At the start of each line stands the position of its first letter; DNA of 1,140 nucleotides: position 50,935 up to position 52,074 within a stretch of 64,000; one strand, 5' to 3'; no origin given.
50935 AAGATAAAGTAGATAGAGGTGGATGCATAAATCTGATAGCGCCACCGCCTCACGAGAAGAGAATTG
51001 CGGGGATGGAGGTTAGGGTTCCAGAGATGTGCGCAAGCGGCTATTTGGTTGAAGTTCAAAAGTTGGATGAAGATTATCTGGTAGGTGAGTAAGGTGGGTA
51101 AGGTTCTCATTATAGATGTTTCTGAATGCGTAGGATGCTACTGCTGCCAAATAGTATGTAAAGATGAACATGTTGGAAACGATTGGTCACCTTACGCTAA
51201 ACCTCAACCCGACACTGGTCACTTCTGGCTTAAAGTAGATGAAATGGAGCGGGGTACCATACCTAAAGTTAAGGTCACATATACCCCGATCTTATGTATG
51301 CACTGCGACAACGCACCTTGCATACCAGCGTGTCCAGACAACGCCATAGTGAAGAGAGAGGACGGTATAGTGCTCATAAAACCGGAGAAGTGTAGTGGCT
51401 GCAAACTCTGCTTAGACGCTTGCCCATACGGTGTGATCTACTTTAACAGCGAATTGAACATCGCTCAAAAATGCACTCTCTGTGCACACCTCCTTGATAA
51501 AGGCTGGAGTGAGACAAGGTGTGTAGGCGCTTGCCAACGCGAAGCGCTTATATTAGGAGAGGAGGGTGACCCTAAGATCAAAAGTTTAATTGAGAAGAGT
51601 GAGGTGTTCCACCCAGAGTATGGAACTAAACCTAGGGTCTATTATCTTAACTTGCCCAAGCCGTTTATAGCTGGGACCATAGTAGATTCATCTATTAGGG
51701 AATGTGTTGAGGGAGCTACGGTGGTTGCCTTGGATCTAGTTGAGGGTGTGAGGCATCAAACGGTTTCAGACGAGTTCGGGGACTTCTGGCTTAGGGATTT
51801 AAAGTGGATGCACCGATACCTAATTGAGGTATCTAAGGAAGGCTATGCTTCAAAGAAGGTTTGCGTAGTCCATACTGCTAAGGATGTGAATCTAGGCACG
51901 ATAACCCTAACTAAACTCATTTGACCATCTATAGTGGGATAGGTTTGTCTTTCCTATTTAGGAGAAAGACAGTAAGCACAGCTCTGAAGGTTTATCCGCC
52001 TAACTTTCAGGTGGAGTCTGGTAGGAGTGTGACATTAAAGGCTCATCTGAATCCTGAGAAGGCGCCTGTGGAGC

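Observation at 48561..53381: Transhydroxylase-like Mo enzyme (alpha+beta) translationally coupled to an unassigned 486-aa protein with two Ig-like repeats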

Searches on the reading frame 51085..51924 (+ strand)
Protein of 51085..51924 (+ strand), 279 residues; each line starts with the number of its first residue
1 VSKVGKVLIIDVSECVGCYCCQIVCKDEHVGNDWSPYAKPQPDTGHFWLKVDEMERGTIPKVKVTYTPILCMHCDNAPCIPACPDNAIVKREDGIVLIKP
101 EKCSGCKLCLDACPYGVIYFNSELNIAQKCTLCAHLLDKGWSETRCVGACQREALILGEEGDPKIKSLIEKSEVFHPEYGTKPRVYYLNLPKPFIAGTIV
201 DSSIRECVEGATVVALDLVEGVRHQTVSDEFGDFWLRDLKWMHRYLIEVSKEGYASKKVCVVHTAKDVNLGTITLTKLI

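Call 5: search_protein_families(library=pfam, proteins=[window:51085-51924:+], max_evalue=0.1)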
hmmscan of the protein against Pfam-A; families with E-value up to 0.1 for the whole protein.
window:51085-51924:+ (279 aa): 14 families
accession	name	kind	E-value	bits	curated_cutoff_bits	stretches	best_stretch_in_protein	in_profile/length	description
PF13247.11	Fer4_11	-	4.1e-24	85.1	26.2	1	62-159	1-99/100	4Fe-4S dicluster domain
PF13620.12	CarboxypepD_reg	-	6e-12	46.2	32.3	1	195-276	2-82/82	Carboxypeptidase regulatory-like domain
PF12838.12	Fer4_7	-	4.6e-10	40.3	27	3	71-117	2-52/52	4Fe-4S dicluster domain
PF13187.11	Fer4_9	-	9.1e-07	29.2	27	2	71-118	2-52/52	4Fe-4S dicluster domain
PF00037.32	Fer4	-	1.1e-06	28.7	21.1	1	98-119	3-24/24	4Fe-4S binding domain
PF14697.11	Fer4_21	-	4.3e-06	27.2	35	1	71-117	8-56/59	4Fe-4S dicluster domain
PF12797.12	Fer4_2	-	7.9e-06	26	24.5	1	95-115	2-22/22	4Fe-4S binding domain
PF13237.11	Fer4_10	-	1.1e-05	25.7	25.5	2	96-150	2-52/53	4Fe-4S dicluster domain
PF12837.12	Fer4_6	-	2e-05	24.8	25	1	95-118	1-24/24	4Fe-4S binding domain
PF25160.1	LdpA_Fe-S-bd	-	2e-05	24.7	27.6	1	76-119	6-44/49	LdpA Fe-S cluster-binding domain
PF13715.12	CarbopepD_reg_2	-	5.1e-05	23.7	32.2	1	195-264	1-65/88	CarboxypepD_reg-like domain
PF12800.12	Fer4_4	-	0.00018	22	24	1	100-116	1-17/17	4Fe-4S binding domain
PF13484.11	Fer4_16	-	0.0026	18.9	30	1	102-123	1-21/66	4Fe-4S double cluster binding domain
PF12798.12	Fer4_3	-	0.037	15.3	27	1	103-116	1-14/15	4Fe-4S binding domain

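Call 6: search_protein_families(library=ncbifam, proteins=[window:51085-51924:+], max_evalue=0.1)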
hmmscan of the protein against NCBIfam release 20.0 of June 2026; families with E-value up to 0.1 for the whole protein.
window:51085-51924:+ (279 aa): 64 families (the best 25 are shown)
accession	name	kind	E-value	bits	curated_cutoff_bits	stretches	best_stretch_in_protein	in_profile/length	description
NF041715.1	arsenate_red_ArrB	equivalog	8.2e-37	127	450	2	8-123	5-109/233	arsenate respiratory reductase iron-sulfur subunit ArrB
NF011569.0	PRK14993.1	equivalog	3.3e-36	125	416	1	7-196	45-230/244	tetrathionate reductase subunit TtrB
TIGR03478.1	DMSO_red_II_bet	subfamily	8.2e-33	113.7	480.7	1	39-189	101-254/321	DMSO reductase family type II enzyme, iron-sulfur subunit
TIGR02951.1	DMSO_dmsB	equivalog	2.3e-29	102.5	214.1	1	9-159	5-152/161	DMSO/selenate family reductase complex B subunit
NF045797.1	DsrO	equivalog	7.4e-29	100.8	200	1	8-188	46-234/235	sulfate reduction electron transfer complex DsrMKJOP subunit DsrO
NF042979.1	EthbenzDh_ebdB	equivalog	1e-26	93.6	740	1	42-204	126-289/354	ethylbenzene dehydrogenase subunit beta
TIGR03149.1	cyt_nit_nrfC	equivalog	1.6e-24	86.5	377.6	1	8-188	41-216/225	cytochrome c nitrite reductase Fe-S protein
NF009451.0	PRK12809.1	equivalog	3.1e-22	78.6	1154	1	6-160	3-139/639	formate-dependent uric acid utilization protein YgfT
TIGR01582.1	FDH-beta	equivalog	1.2e-21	77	334.7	1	8-166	24-188/283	formate dehydrogenase subunit beta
NF041782.1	mnquin_red_QrcC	equivalog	4.3e-20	72.4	400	1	8-121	3-119/239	menaquinone reductase iron-sulfur cluster-binding subunit QrcC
TIGR01660.1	narH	equivalog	8.2e-20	70.7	524.05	1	57-151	169-263/492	nitrate reductase subunit beta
NF009408.0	PRK12769.1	equivalog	5.4e-19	67.8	1003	1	7-160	4-147/659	formate-dependent uric acid utilization protein AegA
NF008134.0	PRK10882.1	equivalog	1.8e-17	63.4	263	1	8-161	41-209/329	hydrogenase 2 operon protein HybA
NF045715.1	sulf_resp_HmcB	equivalog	3.4e-16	59.2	420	1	8-162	39-200/307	sulfate respiration complex iron-sulfur protein HmcB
NF038355.1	FDH3_beta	equivalog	6.3e-16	58.9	240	1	9-135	6-123/180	formate dehydrogenase FDH3 subunit beta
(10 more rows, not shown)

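Call 8: search_solved_structures(query=window:51085-51924:+, max_evalue=0.001, show_alignments=1)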
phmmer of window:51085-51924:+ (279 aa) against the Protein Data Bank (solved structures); distinct sequences matched with E-value up to 0.001: 36.
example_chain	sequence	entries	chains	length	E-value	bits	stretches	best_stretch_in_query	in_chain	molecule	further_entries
4v4c_B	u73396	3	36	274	8.9e-56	192.6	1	8-274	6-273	Pyrogallol hydroxytransferase small subunit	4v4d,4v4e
6cz7_B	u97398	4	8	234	1.3e-35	126.3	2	8-122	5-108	4Fe-4S ferredoxin, iron-sulfur binding domain protein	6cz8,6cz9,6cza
2vpw_B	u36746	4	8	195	4e-35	124.8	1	8-192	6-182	NRFC PROTEIN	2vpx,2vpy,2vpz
2ivf_B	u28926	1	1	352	1.2e-28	103.5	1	42-221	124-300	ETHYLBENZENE DEHYDROGENASE BETA-SUBUNIT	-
4ydd_B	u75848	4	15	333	1.1e-27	100.4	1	40-188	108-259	DMSO reductase family type II enzyme, iron-sulfur subunit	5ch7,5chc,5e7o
1q16_B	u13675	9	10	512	5.3e-23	85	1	64-152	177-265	Respiratory nitrate reductase 1 beta chain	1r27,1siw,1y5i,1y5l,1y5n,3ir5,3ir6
3egw_B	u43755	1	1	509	3.6e-22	82.2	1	64-152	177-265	Respiratory nitrate reductase 1 beta chain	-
1y4z_B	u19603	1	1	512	4e-22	82.1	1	64-152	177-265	Respiratory nitrate reductase 1 beta chain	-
1kqf_B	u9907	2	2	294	1.4e-20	77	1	8-160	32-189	FORMATE DEHYDROGENASE, NITRATE-INDUCIBLE, IRON-SULFUR SUBUNIT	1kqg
7b04_A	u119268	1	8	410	2.8e-19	72.7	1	65-189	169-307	Nitrite oxidoreductase subunit B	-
6f0k_B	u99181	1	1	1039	2.4e-14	56.6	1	8-121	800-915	Fe-S-cluster-containing hydrogenase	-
9mqx_E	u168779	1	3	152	8.2e-14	54.8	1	6-134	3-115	Fe-S-cluster-containing hydrogenase subunit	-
7qv7_B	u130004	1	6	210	5.2e-13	52.2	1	7-119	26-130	Hydrogen dependent carbon dioxide reductase subunit HycB4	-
7z0s_B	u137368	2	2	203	6.8e-13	51.8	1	6-122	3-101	Formate hydrogenlyase subunit 2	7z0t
7qv7_A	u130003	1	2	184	1.3e-12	50.9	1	8-129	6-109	Hydrogen dependent carbon dioxide reductase subunit HycB3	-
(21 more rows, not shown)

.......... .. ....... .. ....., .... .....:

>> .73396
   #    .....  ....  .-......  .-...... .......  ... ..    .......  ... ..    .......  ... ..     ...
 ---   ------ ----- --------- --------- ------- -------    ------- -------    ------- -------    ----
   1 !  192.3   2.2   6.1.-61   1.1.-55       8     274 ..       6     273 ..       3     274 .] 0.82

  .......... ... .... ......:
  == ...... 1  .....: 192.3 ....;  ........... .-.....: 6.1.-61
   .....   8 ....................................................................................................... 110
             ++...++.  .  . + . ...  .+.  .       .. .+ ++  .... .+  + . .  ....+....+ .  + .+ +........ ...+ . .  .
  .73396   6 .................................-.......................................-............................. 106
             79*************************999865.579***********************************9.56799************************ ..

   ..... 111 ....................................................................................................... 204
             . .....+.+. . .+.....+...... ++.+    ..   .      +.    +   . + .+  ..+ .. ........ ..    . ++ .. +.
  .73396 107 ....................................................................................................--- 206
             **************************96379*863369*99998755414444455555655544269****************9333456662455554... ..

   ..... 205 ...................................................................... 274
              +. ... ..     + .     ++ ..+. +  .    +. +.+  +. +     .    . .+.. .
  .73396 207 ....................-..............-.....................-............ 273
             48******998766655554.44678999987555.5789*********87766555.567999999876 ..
